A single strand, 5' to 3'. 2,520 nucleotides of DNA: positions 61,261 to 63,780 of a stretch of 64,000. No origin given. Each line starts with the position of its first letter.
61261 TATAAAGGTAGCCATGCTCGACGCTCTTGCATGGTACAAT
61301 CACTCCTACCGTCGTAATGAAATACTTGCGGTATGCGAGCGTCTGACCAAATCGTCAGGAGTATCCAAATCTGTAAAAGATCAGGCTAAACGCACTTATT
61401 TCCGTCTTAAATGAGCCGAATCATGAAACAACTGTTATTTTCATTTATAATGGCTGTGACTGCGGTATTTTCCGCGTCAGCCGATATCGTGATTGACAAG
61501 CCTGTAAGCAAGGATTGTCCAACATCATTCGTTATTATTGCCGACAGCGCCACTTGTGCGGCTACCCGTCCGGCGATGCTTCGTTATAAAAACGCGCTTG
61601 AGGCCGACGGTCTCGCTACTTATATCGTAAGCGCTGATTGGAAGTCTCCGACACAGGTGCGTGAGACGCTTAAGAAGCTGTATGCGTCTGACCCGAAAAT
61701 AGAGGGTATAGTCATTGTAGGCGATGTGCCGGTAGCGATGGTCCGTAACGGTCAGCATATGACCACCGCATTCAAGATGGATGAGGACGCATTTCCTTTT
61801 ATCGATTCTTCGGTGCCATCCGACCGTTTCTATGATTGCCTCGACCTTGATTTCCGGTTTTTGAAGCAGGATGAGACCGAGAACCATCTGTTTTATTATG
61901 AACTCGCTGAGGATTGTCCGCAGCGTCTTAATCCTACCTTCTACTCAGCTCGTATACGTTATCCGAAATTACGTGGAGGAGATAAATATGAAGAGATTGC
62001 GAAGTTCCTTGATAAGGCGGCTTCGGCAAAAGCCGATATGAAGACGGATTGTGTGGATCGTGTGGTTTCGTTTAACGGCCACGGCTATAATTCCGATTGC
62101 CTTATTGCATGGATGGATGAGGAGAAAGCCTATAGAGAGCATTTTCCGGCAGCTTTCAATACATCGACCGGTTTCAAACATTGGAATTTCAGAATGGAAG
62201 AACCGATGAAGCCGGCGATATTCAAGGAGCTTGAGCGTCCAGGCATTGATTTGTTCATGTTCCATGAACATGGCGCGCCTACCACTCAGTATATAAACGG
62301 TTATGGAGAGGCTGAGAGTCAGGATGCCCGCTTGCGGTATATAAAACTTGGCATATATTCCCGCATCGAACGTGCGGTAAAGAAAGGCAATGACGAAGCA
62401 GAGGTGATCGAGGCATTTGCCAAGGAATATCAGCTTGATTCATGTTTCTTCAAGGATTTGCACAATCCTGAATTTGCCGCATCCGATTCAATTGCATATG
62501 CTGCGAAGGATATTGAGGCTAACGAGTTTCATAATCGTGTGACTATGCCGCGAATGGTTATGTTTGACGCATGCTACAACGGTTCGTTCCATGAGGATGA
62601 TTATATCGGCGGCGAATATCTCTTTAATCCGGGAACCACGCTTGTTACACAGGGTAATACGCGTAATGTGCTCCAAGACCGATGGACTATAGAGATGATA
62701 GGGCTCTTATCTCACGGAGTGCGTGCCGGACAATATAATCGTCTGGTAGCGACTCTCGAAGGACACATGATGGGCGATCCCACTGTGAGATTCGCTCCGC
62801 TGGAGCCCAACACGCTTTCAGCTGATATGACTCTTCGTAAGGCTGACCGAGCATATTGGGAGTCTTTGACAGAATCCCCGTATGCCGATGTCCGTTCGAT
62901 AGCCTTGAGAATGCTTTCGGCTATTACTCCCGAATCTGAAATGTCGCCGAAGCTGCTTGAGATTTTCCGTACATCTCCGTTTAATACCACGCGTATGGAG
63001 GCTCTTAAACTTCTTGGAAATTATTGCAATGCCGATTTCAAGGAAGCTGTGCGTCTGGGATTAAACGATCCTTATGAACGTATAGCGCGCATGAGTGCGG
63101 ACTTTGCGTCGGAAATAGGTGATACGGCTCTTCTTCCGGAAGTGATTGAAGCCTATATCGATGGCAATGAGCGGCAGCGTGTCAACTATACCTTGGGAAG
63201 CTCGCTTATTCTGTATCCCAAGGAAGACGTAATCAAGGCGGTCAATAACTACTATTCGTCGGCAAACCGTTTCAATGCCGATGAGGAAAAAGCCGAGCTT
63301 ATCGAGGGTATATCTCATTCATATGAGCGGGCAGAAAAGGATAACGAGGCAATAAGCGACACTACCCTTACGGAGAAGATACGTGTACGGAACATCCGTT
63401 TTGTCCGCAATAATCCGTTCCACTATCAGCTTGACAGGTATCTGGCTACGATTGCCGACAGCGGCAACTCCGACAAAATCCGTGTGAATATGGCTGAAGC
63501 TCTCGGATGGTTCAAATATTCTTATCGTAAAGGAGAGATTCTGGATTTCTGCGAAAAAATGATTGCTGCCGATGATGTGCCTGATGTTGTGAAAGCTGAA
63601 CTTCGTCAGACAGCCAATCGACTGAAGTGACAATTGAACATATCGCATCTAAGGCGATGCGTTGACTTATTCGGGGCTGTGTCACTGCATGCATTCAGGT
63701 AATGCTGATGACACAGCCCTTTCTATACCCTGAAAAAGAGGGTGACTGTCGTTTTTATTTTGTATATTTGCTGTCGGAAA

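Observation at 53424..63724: Candidate new system: TBDT, DUF4876 lipoprotein, second beta-barrel and two gingipain-like/HEAT proteases in one operon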

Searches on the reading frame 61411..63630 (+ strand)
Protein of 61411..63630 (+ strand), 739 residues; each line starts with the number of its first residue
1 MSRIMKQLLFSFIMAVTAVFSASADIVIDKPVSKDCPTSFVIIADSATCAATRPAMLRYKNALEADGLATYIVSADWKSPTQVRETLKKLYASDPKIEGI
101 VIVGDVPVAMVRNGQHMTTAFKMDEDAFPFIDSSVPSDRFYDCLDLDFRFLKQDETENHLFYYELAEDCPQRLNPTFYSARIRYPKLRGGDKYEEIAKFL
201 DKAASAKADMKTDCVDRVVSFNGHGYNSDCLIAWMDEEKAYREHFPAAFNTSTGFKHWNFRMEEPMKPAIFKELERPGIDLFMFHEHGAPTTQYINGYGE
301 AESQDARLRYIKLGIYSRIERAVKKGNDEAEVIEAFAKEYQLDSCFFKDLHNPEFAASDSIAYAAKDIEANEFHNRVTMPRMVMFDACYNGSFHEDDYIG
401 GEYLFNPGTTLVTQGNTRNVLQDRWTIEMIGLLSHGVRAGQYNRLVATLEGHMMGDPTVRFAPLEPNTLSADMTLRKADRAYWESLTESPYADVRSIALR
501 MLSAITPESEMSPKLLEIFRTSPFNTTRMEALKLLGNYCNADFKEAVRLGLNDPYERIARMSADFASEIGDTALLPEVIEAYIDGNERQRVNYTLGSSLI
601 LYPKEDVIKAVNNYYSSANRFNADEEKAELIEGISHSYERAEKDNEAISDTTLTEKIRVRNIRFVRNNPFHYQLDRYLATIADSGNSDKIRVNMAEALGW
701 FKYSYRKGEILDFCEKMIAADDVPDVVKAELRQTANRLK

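Call 3: search_protein_families(library=pfam, proteins=[window:61411-63630:+], max_evalue=0.01)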
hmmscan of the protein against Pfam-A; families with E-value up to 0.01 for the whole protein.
window:61411-63630:+ (739 aa): 1 family
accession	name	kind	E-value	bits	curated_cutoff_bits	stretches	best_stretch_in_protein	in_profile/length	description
PF13646.12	HEAT_2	-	1.6e-07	31.9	27.7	1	513-588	2-77/88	HEAT repeats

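Call 4: search_protein_families(library=ncbifam, proteins=[window:61411-63630:+], max_evalue=0.01)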
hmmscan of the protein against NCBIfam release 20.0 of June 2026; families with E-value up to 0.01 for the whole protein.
window:61411-63630:+ (739 aa): 0 families

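Call 9: search_protein_families(library=pfam, proteins=[window:61411-63630:+], max_evalue=10)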
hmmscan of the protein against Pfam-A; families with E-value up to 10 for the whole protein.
window:61411-63630:+ (739 aa): 1 family
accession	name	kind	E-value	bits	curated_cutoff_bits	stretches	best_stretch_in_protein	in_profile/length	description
PF13646.12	HEAT_2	-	1.6e-07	31.9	27.7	1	513-588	2-77/88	HEAT repeats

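Call 63: search_protein_families(library=pfam, alignment_id=A7, max_evalue=10)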
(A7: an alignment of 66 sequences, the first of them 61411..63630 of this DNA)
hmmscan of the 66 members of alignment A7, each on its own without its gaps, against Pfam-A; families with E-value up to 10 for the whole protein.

A. member 1, window:61411-63630:+ (739 aa): 1 family
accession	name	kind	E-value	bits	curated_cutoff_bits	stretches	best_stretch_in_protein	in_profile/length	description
PF13646.12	HEAT_2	-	1.6e-07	31.9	27.7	1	513-588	2-77/88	HEAT repeats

B. families by the number of members that match (of 66 scanned): 57 families (the first 25 are shown)
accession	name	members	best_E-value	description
PF13646.12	HEAT_2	64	2.1e-21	HEAT repeats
PF02985.28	HEAT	24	4.8e-10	HEAT repeat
PF01364.23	Peptidase_C25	14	2.4e-12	Peptidase family C25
PF03130.22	HEAT_PBS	10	0.00046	PBS lyase HEAT-like repeat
PF13513.12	HEAT_EZ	2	0.00024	HEAT-like repeat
PF12717.13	Cnd1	2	0.0019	non-SMC mitotic condensation complex subunit 1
PF01602.26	Adaptin_N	2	0.0034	Adaptin N terminal region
PF13251.12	DUF4042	2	0.025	Domain of unknown function (DUF4042)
PF25574.1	TPR_IMB1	2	0.066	Importin subunit beta-1-like, TPR repeats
PF01998.22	DUF131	2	0.22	Protein of unknown function DUF131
PF00656.27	Peptidase_C14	1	0.00079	Caspase domain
PF05566.18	Pox_vIL-18BP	1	0.0011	Orthopoxvirus interleukin 18 binding protein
PF23202.1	PAH_ZNF598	1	0.003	ZNF598 PAH domain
PF15565.11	Imm30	1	0.0072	Immunity protein 30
PF12390.13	Se-cys_synth_N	1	0.0098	Selenocysteine synthase N terminal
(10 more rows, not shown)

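Call 87: search_protein_families(library=padloc, proteins=[window:61411-63630:+], max_evalue=0.01)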
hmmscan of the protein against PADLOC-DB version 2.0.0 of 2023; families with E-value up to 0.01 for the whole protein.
window:61411-63630:+ (739 aa): 1 family
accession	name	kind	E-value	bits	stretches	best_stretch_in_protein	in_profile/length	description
PDLC02922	HEAT-ARM_XIII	-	0.0019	15.1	1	468-513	427-469/564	-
